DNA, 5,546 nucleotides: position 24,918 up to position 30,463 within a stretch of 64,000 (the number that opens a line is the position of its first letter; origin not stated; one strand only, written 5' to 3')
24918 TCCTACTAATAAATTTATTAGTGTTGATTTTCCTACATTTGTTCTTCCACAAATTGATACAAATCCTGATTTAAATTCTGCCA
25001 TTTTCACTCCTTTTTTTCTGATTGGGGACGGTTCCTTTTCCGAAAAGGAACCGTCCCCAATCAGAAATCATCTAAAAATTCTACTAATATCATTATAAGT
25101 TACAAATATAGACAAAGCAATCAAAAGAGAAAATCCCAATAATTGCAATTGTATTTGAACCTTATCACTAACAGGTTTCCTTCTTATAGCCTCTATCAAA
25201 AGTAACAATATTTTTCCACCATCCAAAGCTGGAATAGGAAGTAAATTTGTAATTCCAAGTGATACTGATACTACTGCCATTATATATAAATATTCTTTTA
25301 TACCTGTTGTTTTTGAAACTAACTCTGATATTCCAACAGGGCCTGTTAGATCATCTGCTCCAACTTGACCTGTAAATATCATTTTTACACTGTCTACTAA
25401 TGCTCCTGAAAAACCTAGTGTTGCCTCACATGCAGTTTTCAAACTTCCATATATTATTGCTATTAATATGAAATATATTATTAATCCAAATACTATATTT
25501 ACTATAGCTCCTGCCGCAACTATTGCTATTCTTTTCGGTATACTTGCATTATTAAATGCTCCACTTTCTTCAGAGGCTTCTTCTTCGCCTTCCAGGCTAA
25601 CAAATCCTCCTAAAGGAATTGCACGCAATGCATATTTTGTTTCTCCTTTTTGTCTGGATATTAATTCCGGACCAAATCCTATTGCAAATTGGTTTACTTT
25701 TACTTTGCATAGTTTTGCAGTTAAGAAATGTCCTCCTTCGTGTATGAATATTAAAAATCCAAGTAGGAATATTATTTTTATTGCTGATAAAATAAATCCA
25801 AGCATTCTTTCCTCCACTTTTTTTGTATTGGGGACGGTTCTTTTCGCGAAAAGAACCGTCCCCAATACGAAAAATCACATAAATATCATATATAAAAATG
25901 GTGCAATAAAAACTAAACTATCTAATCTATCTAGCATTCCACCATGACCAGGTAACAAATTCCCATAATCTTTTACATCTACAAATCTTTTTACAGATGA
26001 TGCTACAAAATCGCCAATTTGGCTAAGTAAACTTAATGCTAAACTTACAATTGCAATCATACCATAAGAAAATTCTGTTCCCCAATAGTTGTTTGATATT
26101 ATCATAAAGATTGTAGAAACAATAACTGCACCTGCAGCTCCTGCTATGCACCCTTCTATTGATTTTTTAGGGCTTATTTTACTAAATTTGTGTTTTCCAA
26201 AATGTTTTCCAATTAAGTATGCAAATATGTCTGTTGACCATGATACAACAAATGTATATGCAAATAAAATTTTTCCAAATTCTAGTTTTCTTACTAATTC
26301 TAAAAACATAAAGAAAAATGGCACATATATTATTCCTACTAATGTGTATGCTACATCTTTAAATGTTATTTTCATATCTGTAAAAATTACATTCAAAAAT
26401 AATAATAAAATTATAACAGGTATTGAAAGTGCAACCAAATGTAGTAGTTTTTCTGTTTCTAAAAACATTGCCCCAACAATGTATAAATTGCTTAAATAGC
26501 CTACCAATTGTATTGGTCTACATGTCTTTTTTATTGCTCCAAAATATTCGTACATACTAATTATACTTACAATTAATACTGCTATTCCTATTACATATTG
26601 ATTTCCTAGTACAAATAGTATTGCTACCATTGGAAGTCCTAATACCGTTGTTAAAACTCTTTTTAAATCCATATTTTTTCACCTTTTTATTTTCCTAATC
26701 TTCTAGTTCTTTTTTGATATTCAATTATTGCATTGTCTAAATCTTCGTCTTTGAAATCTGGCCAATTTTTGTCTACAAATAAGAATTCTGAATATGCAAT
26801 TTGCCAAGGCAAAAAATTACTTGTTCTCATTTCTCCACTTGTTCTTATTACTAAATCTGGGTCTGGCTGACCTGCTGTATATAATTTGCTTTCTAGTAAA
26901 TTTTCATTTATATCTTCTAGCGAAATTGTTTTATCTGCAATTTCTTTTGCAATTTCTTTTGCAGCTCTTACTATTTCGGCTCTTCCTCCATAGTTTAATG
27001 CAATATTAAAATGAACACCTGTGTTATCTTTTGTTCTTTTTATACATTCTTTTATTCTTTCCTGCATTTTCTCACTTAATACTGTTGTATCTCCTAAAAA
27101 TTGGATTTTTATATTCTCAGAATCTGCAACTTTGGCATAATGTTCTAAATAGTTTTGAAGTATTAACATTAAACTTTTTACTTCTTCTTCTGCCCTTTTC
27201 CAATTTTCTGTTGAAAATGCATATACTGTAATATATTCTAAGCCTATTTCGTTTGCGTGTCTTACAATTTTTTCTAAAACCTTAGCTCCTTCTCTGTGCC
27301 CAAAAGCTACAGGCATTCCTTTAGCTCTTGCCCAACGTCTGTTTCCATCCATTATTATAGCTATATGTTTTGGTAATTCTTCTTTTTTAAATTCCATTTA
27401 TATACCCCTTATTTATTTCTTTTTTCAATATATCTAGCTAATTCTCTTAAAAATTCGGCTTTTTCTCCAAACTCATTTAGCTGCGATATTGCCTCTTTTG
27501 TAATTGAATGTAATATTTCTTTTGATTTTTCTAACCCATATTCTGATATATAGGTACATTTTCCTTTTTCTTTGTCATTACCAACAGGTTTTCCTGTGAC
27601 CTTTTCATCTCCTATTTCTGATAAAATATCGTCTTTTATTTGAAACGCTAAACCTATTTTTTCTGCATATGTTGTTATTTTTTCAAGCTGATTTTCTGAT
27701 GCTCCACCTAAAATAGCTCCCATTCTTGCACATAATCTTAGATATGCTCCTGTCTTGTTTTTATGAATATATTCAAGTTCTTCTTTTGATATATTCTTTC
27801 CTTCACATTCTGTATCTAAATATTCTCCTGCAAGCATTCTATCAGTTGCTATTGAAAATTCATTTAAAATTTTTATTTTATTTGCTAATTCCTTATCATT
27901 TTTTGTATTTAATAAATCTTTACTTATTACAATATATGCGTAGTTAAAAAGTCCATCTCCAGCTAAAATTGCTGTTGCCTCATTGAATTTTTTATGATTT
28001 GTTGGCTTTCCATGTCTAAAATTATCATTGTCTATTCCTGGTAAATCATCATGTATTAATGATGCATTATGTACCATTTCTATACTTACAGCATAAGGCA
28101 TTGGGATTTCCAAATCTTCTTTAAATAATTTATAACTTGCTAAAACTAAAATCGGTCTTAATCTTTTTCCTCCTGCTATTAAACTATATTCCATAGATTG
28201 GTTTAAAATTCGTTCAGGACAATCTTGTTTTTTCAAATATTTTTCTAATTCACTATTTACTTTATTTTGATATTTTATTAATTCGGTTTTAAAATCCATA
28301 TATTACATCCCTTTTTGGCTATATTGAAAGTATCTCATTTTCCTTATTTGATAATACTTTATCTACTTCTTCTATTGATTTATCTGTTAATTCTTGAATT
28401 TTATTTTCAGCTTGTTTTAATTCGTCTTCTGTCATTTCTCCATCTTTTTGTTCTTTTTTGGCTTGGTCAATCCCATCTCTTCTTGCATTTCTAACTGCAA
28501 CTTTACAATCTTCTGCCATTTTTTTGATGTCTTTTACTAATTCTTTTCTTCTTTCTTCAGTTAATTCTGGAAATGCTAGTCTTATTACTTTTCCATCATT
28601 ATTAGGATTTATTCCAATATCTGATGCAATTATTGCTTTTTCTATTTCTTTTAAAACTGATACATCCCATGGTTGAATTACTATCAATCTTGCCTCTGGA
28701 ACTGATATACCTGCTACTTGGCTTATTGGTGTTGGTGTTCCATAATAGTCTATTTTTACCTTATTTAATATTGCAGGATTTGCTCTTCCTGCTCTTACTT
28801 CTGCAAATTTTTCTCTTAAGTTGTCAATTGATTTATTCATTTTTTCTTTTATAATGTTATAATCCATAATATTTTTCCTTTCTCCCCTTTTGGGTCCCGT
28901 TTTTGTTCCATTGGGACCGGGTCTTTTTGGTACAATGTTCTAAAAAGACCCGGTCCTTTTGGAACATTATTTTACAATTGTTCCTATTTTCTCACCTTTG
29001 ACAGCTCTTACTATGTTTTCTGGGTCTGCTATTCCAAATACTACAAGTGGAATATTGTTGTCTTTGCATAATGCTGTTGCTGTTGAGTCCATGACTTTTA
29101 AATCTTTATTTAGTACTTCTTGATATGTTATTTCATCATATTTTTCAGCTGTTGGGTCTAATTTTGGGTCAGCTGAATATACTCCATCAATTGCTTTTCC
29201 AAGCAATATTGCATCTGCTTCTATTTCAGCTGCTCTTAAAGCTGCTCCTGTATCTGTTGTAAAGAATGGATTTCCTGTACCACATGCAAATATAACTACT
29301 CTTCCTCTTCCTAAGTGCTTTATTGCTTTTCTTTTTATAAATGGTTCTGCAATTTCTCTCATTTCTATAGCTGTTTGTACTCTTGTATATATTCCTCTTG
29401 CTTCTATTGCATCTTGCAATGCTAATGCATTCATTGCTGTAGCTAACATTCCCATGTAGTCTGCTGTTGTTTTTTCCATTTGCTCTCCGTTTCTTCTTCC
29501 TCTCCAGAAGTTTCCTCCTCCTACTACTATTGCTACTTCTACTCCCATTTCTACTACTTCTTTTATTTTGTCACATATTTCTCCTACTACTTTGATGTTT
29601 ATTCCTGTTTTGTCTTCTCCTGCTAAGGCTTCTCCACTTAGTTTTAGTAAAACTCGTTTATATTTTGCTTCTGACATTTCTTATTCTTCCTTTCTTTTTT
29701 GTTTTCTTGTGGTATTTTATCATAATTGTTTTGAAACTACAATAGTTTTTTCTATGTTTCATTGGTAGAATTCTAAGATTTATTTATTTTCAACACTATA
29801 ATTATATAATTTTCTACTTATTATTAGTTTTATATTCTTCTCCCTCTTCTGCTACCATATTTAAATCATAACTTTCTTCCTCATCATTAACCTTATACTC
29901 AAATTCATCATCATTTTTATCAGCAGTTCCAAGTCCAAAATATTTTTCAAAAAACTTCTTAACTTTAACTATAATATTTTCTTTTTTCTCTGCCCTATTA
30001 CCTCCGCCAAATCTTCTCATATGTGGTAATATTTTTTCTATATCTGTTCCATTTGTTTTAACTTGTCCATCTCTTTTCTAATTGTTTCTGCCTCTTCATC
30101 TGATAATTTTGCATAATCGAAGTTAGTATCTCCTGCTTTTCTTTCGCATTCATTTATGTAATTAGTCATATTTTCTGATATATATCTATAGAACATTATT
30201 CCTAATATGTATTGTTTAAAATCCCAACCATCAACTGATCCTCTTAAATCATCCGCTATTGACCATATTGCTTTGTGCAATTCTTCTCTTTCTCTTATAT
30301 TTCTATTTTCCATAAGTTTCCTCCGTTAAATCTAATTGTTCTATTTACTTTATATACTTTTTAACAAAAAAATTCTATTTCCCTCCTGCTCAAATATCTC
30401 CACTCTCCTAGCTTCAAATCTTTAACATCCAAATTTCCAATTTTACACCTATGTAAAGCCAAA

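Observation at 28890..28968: Family B: a second, related GC-rich palindromic element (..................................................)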

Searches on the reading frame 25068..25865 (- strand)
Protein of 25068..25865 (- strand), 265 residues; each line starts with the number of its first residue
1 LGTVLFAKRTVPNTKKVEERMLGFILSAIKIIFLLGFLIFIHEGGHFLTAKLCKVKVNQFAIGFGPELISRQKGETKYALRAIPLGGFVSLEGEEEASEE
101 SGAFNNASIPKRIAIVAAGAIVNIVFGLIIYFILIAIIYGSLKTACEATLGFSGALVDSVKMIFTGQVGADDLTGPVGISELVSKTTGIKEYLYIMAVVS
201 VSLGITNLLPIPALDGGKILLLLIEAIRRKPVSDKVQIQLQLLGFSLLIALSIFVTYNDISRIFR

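Call 12: search_protein_families(library=ncbifam, proteins=[window:25068-25865:-], max_evalue=0.00001)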
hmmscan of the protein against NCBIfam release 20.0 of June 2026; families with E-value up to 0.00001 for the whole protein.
window:25068-25865:- (265 aa): 2 families
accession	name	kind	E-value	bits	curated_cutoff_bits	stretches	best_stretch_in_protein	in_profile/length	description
TIGR00054.1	TIGR00054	equivalog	4.7e-63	213.5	147.55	2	26-137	4-119/421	RIP metalloprotease RseP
NF008046.0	PRK10779.1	equivalog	1.1e-42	146.6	477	2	21-139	1-124/450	sigma E protease regulator RseP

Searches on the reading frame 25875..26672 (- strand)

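Call 12: search_protein_families(library=ncbifam, proteins=[window:25875-26672:-], max_evalue=0.00001)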
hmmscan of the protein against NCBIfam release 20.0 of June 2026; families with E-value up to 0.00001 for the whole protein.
window:25875-26672:- (265 aa): 1 family
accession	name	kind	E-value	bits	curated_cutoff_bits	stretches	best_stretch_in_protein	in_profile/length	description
NF008635.0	PRK11624.1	equivalog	2.4e-24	86.2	385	1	4-260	4-274/285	phosphatidate cytidylyltransferase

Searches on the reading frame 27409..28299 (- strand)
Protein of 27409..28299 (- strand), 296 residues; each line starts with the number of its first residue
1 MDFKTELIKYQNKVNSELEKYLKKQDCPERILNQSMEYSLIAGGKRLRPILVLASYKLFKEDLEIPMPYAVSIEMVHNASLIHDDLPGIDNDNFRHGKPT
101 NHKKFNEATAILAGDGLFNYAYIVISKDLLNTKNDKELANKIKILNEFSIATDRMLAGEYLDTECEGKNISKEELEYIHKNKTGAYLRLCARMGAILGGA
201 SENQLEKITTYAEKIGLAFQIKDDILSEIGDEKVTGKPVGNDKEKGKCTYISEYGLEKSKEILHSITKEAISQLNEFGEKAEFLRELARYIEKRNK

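Call 13: search_protein_families(library=ncbifam, proteins=[window:27409-28299:-], max_evalue=0.00001)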
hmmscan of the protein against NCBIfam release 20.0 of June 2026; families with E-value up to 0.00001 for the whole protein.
window:27409-28299:- (296 aa): 16 families
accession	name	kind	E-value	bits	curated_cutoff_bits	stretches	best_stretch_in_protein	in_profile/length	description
NF045485.1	FPPsyn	subfamily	4.4e-95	318.1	275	1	9-295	3-287/288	farnesyl diphosphate synthase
NF045685.1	GGPPSynCrtE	equivalog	7.1e-83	278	460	1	2-295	2-292/293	geranylgeranyl diphosphate synthase CrtE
NF007877.0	PRK10581.1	equivalog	7.5e-67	225.6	321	1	1-296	1-299/299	(2E,6E)-farnesyl diphosphate synthase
NF040698.1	IdsA_Meth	equivalog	3.8e-55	187.4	468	1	2-261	2-255/328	short chain isoprenyl diphosphate synthase IdsA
NF041169.1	f2_encap_cargo4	exception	4e-54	184.1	450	1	42-264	48-261/334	family 2 encapsulin nanocompartment cargo protein polyprenyl transferase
NF041003.1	GGPP_syn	equivalog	1.2e-48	165.9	500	1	11-276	10-267/326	geranylgeranyl diphosphate synthase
TIGR02748.1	GerC3_HepT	equivalog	3.1e-35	121.8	456.55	1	12-266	14-252/319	heptaprenyl diphosphate synthase component II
TIGR02749.1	prenyl_cyano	equivalog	5.2e-31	107.8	383.2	1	27-285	27-275/322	solanesyl diphosphate synthase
NF040789.2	gerfarn_diphsyn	equivalog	5.7e-31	107.9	560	1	9-268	13-279/345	geranylfarnesyl diphosphate synthase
NF045549.1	GGPPsyn_IdsB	equivalog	2.7e-30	105.6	475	1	42-250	63-263/346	geranylgeranyl diphosphate synthase IdsB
NF045628.1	HxpDPsynlarge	equivalog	1.6e-29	102.9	500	1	13-269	7-248/311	hexaprenyl-diphosphate synthase large subunit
NF008140.0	PRK10888.1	equivalog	3.7e-27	95.5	412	1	28-275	28-263/323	octaprenyl diphosphate synthase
NF040627.1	GFPS_Meth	equivalog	8e-26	91.1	600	1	14-253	12-233/285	geranylfarnesyl diphosphate synthase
NF042417.1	NPPPS_Mycobact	equivalog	1.1e-24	87.1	600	1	21-259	36-259/335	nonaprenyl/(2E,6E)-farnesyl/geranylgeranyl diphosphat synthase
NF042416.1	GFPPS_Mycobact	equivalog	2.7e-21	76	600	1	33-256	31-267/350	bifunctional (2E,6E)-farnesyl/geranyl diphosphate synthase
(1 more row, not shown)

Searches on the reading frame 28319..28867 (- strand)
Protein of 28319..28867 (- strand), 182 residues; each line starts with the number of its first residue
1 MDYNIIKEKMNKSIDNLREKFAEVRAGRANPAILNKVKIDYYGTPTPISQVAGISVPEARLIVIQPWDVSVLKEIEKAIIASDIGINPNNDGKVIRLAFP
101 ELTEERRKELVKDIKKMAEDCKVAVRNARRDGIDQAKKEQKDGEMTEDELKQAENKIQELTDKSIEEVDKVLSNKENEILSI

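Call 12: search_protein_families(library=ncbifam, proteins=[window:28319-28867:-], max_evalue=0.00001)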
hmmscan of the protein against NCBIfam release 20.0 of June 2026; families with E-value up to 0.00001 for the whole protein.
window:28319-28867:- (182 aa): 1 family
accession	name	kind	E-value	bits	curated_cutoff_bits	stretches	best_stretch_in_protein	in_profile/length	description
TIGR00496.1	frr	equivalog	1.2e-66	223.6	149.1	1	7-182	1-176/176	ribosome recycling factor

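Call 61: find_encoding_contigs(protein=window:28319-28867:-, flank=1500, max_places=10)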
Protein window:28319-28867:- (182 aa): 23 contigs read that carry it; 10 places shown.
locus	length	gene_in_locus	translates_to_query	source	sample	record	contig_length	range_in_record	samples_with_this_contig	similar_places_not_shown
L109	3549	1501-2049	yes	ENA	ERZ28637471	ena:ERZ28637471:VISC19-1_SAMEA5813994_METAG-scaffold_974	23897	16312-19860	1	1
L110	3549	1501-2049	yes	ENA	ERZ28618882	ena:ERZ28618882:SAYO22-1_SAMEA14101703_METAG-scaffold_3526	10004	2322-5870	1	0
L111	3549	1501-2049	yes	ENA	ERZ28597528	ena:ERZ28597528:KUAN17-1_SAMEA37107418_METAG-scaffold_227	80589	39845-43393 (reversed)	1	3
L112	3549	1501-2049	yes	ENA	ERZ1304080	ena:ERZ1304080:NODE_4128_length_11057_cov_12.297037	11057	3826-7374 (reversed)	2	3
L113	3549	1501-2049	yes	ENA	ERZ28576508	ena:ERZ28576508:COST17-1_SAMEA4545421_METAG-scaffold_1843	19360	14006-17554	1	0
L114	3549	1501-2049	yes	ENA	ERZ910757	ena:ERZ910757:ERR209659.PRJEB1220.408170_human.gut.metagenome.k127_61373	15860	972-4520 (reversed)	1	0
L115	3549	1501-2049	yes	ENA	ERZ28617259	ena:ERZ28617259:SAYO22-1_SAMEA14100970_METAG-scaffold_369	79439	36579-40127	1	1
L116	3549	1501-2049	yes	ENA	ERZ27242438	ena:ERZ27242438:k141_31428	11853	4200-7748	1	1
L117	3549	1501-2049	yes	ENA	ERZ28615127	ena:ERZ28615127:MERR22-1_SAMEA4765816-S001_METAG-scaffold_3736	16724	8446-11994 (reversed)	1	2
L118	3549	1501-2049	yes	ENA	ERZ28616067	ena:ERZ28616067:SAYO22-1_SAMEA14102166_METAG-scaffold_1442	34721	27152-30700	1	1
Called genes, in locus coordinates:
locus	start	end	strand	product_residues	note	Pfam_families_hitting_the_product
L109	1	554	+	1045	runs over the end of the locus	PF04313:HSDR_N, PF00270:DEAD, PF04851:ResIII, PF18766:SWI2_SNF2, PF22679:T1R_D3-like, PF12008:EcoR124_C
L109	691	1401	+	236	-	PF00696:AA_kinase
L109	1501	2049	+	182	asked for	PF01765:RRF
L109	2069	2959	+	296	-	PF00348:polyprenyl_synt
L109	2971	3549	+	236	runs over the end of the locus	PF01255:Prenyltransf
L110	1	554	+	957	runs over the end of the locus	?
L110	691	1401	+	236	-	PF00696:AA_kinase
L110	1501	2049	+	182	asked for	PF01765:RRF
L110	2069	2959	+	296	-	PF00348:polyprenyl_synt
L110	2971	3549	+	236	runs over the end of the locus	PF01255:Prenyltransf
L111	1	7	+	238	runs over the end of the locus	PF01479:S4, PF00849:PseudoU_synth_2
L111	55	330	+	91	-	PF12161:HsdM_N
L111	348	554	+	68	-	-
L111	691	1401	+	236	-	PF00696:AA_kinase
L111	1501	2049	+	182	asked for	PF01765:RRF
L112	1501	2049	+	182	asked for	PF01765:RRF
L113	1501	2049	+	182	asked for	PF01765:RRF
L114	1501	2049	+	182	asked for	PF01765:RRF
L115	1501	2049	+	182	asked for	PF01765:RRF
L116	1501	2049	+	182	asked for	PF01765:RRF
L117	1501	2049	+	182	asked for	PF01765:RRF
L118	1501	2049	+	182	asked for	PF01765:RRF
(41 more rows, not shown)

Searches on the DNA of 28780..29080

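Call 59: search_rna_families(source=window, start=28780, end=29080, threshold=evalue, max_evalue=10)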
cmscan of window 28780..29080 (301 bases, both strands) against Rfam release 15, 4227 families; matches with E-value up to 10: 7.
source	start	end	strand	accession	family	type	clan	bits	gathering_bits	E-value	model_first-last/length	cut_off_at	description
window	28909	28961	+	RF01895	mir-193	Gene; miRNA;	-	25.6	55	0.001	1-76/76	no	mir-193 microRNA precursor family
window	28904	28966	+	RF04187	MIR862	Gene; miRNA;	-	25.3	100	0.0037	24-87/110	no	MIR862 microRNA precursor family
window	28915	28955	+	RF03754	mir-3116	Gene; miRNA;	-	19.7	65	0.12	1-68/68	no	mir-3116 microRNA precursor family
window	28899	28973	+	RF04106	mir-1303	Gene; miRNA;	-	19.7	107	0.25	1-85/85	no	mir-1303 microRNA precursor family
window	28878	28897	+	RF01328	CRISPR-DR17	Gene; CRISPR;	CL00014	16.7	42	1.9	1-25/25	no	CRISPR RNA direct repeat element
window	28847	28964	+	RF01505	Afu_264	Gene; snRNA; snoRNA; CD-box;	-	15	40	1.5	1-103/103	no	A. fumigatus snoRNA Afu_264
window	28930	28963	-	RF03963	mir-2996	Gene; miRNA;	-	13.2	100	6.1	1-72/72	no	mir-2996 microRNA precursor family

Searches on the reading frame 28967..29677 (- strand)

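Call 12: search_protein_families(library=ncbifam, proteins=[window:28967-29677:-], max_evalue=0.00001)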
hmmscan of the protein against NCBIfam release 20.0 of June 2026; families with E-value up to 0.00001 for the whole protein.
window:28967-29677:- (236 aa): 13 families
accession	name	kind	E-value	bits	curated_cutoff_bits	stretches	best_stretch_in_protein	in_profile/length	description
TIGR02075.1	pyrH_bact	equivalog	3.3e-96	321.4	243.9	1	6-236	1-233/233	UMP kinase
TIGR02076.1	pyrH_arch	equivalog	1.2e-27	97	158.05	1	10-235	2-221/222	UMP kinase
TIGR00657.1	asp_kinases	subfamily_domain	2.9e-10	39.8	208.7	1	141-220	194-276/442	aspartate kinase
NF004938.0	PRK06291.1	equivalog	2.4e-09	36.4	528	1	141-222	213-297/468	aspartate kinase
TIGR01027.1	proB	equivalog_domain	6.7e-09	35.3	186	0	142-235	146-251/363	glutamate 5-kinase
NF005154.0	PRK06635.1-2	equivalog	1.2e-08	34.7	376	1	141-214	154-230/407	aspartate kinase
TIGR00656.1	asp_kin_monofn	equivalog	1.4e-08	34.2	402.25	1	142-222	161-244/407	aspartate kinase, monofunctional class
NF005155.0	PRK06635.1-4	equivalog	2.1e-07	30.3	346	1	141-213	153-228/407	aspartate kinase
NF006068.0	PRK08210.1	equivalog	2.7e-07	30.1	474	1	141-213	158-233/405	aspartate kinase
NF005158.0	PRK06635.2-2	equivalog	3.7e-07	29.4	717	1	141-214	156-232/401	aspartate kinase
NF005153.0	PRK06635.1-1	equivalog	4.8e-07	29.1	585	1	141-190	154-203/421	aspartate kinase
NF006959.0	PRK09436.1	equivalog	4.2e-06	25.1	726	1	142-189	208-255/819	bifunctional aspartate kinase/homoserine dehydrogenase I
NF006515.0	PRK08961.1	equivalog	5.9e-06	24.5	802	1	141-222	215-299/861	bifunctional aspartate kinase/diaminopimelate decarboxylase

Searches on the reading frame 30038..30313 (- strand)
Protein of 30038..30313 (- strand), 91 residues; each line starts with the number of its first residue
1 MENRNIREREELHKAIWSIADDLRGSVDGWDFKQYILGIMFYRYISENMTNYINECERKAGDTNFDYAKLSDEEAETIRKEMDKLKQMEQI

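Call 66: search_protein_families(library=pfam, proteins=[window:30038-30313:-], max_evalue=0.001)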
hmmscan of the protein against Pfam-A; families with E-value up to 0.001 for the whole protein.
window:30038-30313:- (91 aa): 1 family
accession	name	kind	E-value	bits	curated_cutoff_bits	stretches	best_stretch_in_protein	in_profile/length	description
PF12161.14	HsdM_N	-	2.5e-13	51.3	24.5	1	12-73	1-54/135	HsdM N-terminal domain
